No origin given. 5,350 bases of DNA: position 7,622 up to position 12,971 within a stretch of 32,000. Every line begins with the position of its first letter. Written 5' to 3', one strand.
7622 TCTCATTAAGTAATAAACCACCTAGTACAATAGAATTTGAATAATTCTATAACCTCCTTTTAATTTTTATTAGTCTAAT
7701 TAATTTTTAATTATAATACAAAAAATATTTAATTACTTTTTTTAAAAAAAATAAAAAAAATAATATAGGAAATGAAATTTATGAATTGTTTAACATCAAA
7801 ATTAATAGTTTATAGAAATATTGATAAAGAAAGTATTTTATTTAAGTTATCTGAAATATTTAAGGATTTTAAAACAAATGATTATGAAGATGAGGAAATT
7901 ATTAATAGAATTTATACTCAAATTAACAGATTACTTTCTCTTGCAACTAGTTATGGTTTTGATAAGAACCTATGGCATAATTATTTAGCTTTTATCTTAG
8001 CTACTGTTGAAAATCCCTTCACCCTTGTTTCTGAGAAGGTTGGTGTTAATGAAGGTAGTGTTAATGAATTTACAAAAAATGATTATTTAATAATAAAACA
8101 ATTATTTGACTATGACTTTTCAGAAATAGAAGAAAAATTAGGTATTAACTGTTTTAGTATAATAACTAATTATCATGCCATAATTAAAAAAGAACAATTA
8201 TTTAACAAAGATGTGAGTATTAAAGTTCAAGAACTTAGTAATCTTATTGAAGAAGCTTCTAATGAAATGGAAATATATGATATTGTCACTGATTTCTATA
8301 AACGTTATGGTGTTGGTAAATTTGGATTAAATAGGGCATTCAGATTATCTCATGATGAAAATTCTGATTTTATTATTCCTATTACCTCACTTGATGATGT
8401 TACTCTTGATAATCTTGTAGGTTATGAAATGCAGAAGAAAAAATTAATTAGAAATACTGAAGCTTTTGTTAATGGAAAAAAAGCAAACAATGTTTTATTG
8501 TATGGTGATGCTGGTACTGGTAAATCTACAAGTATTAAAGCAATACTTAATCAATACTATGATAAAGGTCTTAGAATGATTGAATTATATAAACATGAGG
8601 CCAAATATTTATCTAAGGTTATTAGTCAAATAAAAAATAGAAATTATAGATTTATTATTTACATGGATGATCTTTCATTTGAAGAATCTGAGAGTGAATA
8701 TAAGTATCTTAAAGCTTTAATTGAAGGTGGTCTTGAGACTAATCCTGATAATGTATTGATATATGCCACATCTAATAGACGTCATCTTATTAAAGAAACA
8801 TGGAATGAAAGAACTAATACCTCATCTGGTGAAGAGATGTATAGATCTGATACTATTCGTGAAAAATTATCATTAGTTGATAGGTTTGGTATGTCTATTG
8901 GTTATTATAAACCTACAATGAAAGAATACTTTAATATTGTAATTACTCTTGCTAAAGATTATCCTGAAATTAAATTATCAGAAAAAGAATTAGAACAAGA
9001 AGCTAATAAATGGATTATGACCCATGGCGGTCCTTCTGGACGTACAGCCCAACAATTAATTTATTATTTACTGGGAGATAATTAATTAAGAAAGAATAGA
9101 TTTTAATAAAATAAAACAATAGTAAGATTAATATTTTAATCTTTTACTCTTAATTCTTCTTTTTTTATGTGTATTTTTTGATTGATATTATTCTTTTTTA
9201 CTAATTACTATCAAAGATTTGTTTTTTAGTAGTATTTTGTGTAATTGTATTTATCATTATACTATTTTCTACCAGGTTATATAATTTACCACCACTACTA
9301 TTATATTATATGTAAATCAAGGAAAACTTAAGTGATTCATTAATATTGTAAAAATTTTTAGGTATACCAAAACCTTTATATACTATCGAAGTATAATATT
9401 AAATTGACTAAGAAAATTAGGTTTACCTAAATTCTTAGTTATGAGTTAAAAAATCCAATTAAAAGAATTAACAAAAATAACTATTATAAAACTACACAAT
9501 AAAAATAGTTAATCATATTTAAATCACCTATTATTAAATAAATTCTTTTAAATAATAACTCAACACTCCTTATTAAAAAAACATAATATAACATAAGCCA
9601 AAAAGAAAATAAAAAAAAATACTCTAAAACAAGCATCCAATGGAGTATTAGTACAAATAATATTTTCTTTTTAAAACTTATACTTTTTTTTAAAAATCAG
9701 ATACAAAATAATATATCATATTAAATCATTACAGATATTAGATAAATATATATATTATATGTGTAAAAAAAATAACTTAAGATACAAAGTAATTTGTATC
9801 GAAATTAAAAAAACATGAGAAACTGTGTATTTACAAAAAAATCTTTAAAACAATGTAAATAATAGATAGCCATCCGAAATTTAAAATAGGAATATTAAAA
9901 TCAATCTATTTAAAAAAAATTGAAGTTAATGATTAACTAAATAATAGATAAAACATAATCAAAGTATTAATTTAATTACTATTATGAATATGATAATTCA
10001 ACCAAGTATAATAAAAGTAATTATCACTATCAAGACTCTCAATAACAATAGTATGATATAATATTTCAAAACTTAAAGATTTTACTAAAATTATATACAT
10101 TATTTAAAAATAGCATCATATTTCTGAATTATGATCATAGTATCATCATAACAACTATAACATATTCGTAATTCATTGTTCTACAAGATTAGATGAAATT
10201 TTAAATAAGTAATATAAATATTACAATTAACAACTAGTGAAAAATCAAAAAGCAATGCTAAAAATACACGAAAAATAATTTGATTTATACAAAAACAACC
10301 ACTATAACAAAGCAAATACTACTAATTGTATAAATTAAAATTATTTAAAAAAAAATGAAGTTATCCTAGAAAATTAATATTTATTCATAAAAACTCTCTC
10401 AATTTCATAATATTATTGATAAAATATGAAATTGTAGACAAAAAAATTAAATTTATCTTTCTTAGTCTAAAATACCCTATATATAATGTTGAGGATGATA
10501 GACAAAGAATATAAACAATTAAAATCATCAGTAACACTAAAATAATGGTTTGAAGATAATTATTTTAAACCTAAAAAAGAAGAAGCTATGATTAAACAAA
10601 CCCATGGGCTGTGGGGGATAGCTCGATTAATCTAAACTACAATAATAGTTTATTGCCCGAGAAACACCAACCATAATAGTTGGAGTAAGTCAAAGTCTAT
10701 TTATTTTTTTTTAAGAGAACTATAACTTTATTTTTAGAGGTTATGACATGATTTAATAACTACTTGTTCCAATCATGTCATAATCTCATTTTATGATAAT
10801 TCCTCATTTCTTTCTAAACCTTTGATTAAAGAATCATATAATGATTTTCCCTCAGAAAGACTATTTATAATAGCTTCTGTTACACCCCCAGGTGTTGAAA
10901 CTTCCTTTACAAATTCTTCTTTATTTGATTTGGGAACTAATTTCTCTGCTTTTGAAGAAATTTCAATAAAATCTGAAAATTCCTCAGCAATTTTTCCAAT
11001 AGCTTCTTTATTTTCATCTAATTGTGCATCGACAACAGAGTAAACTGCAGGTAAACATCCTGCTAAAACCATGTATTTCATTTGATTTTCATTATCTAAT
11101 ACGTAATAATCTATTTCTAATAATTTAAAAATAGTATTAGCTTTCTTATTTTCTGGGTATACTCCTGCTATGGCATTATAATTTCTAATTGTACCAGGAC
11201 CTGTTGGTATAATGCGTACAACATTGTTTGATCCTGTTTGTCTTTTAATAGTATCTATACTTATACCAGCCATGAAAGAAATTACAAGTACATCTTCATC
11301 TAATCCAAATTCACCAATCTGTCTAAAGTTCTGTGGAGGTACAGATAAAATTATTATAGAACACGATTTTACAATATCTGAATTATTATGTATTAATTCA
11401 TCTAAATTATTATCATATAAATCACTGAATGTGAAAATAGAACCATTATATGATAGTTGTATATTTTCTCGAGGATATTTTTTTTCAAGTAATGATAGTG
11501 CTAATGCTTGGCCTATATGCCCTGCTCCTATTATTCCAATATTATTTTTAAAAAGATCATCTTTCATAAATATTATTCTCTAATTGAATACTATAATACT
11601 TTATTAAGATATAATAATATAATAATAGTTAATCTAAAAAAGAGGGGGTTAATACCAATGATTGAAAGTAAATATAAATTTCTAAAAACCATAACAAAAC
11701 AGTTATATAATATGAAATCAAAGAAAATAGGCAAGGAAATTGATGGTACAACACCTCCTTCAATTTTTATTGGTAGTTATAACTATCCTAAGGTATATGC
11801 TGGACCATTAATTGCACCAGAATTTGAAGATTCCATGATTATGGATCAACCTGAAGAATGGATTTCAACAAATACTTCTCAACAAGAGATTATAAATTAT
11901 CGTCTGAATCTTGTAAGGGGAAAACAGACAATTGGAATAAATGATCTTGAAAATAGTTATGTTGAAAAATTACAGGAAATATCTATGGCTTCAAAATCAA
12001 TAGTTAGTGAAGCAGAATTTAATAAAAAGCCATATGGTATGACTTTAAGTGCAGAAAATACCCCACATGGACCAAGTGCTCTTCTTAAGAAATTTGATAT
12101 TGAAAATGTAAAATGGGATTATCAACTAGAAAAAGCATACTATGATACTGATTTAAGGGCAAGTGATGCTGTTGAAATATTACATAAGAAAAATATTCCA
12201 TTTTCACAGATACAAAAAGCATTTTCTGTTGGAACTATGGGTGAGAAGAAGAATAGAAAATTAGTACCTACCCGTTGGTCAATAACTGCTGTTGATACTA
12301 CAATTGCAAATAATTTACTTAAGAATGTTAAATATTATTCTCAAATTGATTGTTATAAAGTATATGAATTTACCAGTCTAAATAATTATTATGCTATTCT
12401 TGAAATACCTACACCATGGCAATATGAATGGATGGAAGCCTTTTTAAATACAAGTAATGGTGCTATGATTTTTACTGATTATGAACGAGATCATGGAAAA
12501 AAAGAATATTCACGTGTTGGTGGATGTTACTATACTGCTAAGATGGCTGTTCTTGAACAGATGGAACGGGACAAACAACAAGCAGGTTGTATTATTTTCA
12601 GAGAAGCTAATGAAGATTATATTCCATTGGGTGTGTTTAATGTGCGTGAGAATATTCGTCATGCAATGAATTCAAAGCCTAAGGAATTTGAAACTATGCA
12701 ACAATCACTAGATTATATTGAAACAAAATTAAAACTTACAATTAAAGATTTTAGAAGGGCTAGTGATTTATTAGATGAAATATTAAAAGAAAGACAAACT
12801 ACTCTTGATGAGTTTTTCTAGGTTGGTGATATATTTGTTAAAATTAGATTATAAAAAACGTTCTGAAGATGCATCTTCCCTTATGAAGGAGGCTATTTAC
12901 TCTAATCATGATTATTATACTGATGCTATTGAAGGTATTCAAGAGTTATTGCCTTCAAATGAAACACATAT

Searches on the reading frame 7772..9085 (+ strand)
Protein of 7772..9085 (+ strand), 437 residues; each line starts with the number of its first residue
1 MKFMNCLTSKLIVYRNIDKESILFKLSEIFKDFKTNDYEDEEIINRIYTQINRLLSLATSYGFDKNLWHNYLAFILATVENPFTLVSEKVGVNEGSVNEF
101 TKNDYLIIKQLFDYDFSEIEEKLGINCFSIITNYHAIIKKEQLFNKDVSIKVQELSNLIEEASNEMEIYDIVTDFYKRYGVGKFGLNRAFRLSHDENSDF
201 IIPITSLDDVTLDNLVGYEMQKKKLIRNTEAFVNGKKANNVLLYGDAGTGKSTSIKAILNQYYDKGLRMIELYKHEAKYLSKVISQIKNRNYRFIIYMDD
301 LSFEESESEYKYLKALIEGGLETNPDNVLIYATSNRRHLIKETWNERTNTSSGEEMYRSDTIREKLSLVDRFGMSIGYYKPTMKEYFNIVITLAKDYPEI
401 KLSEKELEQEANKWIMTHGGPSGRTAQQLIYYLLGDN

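Call 10: search_protein_families(library=pfam, proteins=[window:7772-9085:+])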
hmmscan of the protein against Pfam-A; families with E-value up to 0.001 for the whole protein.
window:7772-9085:+ (437 aa): 6 families
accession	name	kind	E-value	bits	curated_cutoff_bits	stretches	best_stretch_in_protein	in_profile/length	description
PF05673.19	DUF815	-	1e-95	320.1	23.8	1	188-436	4-248/249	Protein of unknown function (DUF815)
PF20720.3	nSTAND3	-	4.8e-07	30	27.2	1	236-301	15-74/155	Novel STAND NTPase 3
PF00004.35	AAA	-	7.2e-06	26.9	21.2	1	241-344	1-118/131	ATPase family associated with various cellular activities (AAA)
PF25199.1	nSTAND_NTPase5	-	1.6e-05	25.2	34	1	223-302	26-106/145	Novel STAND NTPase 5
PF13191.12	AAA_16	-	2.7e-05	25.2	32.6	1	233-279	20-63/167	AAA ATPase domain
PF13401.12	AAA_22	-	0.00054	20.7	27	0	237-286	4-57/130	AAA domain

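Call 14: find_encoding_contigs(protein=window:7772-9085:+, flank=3000, max_places=10)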
Protein window:7772-9085:+ (437 aa): no gene with exactly this product is on record in the collection.

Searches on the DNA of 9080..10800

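Call 18: search_rna_families(source=window, start=9080, end=10800, threshold=evalue, max_evalue=10)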
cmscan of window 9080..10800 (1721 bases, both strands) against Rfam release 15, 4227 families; matches with E-value up to 10: 6.
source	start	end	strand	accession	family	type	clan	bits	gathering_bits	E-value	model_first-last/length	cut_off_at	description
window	10094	10158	-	RF00532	snoMe18S-Um1356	Gene; snRNA; snoRNA; CD-box;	CL00054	20.7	50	6.6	1-86/86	no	Small nucleolar RNA Me18S-Um1356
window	10484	10539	-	RF00152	SNORD79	Gene; snRNA; snoRNA; CD-box;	CL00069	20.2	47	4.2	1-83/83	no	Small nucleolar RNA SNORD79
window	10737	10787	-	RF02386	sau-19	Gene; sRNA;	-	18.4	80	4.9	17-68/75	no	Staphylococcus sRNA sau-19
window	10731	10797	+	RF03993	mir-8536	Gene; miRNA;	-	16.7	100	5.1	1-86/86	no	mir-8536 microRNA precursor family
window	10672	10727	-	RF03528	mir-1264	Gene; miRNA;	-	16.6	79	6.1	1-67/67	no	mir-1264 microRNA precursor family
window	10354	10407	-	RF01169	SNORD112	Gene; snRNA; snoRNA; CD-box;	CL00069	16.4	58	8.5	1-77/77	no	Small nucleolar RNA SNORD112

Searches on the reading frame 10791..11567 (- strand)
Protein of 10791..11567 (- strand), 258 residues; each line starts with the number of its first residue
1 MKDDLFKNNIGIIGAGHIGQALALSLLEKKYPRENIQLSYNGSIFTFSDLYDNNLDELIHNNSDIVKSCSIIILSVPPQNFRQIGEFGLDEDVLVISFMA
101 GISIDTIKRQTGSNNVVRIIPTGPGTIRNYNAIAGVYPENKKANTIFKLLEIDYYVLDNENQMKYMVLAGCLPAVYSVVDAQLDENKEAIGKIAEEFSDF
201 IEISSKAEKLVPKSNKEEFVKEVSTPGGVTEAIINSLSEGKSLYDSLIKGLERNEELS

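Call 10: search_protein_families(library=pfam, proteins=[window:10791-11567:-])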
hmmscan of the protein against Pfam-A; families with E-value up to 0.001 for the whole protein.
window:10791-11567:- (258 aa): 1 family
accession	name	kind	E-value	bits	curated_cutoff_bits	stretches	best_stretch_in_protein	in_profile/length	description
PF03807.23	F420_oxidored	-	2.5e-11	44.4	21.6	1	10-101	2-94/94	NADP oxidoreductase coenzyme F420-dependent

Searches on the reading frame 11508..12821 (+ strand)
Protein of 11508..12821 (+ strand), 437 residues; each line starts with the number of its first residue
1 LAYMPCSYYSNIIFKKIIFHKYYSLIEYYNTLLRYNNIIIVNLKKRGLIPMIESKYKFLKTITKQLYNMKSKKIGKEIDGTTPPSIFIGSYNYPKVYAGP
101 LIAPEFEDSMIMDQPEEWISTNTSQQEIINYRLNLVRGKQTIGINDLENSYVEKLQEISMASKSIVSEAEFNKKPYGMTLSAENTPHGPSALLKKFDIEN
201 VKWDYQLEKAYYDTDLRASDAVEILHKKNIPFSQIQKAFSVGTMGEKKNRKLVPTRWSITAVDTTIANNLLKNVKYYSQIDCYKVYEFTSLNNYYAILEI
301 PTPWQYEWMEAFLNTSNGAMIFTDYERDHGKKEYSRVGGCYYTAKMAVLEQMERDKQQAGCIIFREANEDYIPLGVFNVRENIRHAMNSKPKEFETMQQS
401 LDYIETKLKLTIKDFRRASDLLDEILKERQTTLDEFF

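Call 10: search_protein_families(library=pfam, proteins=[window:11508-12821:+])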
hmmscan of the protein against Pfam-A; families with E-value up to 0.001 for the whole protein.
window:11508-12821:+ (437 aa): 2 families
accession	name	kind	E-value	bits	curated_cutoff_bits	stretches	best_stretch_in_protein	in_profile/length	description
PF04894.17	Nre_N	-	4.3e-83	279.7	25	1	59-316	10-267/270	Archaeal Nre, N-terminal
PF04895.17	Nre_C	-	1.6e-36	125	27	1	327-436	2-110/110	Archaeal Nre, C-terminal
